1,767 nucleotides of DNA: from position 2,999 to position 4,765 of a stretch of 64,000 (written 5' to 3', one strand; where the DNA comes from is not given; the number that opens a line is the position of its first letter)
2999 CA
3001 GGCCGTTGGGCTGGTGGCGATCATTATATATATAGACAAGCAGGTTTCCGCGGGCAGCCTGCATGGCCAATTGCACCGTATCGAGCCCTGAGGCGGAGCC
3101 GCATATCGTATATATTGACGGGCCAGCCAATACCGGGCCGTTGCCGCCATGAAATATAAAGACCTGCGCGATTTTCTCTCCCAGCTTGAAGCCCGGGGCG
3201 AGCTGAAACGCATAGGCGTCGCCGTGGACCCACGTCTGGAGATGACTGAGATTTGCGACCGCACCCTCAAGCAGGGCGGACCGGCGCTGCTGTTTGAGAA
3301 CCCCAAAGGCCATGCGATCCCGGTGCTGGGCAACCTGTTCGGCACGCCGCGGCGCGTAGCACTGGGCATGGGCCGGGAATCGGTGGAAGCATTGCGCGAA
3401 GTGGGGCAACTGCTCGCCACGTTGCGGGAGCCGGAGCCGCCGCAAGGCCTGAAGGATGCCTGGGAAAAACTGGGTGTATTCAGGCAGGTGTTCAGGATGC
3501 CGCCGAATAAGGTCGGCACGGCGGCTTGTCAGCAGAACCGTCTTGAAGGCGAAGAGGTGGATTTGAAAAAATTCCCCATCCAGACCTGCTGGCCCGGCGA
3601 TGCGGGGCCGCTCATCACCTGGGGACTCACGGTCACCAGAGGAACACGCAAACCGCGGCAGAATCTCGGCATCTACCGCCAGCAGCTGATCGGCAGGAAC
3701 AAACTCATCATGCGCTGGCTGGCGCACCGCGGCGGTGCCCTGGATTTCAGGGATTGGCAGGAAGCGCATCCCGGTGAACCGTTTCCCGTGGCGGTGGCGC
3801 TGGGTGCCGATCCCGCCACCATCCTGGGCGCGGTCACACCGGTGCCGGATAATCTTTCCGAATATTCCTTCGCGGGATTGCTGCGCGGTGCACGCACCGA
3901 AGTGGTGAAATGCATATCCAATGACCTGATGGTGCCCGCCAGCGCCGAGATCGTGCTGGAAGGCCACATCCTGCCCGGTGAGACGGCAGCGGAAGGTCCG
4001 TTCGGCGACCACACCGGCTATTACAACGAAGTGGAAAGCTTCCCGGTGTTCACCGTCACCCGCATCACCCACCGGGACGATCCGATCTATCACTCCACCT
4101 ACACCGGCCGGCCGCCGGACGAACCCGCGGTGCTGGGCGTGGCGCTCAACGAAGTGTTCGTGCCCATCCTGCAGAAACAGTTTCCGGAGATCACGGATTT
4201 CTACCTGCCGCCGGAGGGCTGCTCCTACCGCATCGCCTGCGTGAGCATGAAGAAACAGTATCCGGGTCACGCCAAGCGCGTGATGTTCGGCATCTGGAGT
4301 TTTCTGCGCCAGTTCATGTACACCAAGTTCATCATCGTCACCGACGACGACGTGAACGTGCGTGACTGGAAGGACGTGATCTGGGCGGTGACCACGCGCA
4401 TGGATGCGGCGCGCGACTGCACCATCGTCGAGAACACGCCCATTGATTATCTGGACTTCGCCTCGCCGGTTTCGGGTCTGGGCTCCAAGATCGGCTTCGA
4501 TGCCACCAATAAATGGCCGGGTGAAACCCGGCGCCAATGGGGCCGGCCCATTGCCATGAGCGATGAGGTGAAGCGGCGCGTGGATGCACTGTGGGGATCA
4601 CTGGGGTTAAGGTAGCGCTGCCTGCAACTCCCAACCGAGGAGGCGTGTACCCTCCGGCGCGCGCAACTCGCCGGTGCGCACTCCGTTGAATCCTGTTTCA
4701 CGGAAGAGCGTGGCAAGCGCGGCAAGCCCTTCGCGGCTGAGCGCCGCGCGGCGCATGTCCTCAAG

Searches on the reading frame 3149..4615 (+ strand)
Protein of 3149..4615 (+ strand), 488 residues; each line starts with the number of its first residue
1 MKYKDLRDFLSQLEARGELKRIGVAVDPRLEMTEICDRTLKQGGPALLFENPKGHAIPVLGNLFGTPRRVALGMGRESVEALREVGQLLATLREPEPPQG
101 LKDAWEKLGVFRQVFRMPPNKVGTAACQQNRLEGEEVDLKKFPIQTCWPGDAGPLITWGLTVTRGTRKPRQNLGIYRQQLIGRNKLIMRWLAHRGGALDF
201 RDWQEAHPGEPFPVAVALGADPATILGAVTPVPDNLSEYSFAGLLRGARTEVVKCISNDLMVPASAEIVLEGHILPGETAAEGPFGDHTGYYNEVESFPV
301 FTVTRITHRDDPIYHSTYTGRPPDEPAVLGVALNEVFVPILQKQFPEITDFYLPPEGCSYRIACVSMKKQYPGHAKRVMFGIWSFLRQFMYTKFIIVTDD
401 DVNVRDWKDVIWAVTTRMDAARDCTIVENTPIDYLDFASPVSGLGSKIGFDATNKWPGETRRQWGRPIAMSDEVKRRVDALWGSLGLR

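Call 62: search_protein_families(library=pfam, proteins=[window:3149-4615:+], max_evalue=0.00001)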
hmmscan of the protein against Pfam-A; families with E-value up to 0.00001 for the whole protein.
window:3149-4615:+ (488 aa): 3 families
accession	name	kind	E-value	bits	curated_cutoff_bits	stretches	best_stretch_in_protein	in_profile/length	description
PF01977.22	UbiD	-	2.1e-85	285.5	23.3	1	123-322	6-206/206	3-octaprenyl-4-hydroxybenzoate carboxy-lyase Rift-related domain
PF20696.2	UbiD_C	-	6.3e-46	155.9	24.2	1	328-452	2-127/127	3-octaprenyl-4-hydroxybenzoate carboxy-lyase C-terminal domain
PF20695.2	UbiD_N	-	4.7e-30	103.9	24.3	1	10-89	1-78/78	3-octaprenyl-4-hydroxybenzoate carboxy-lyase N-terminal domain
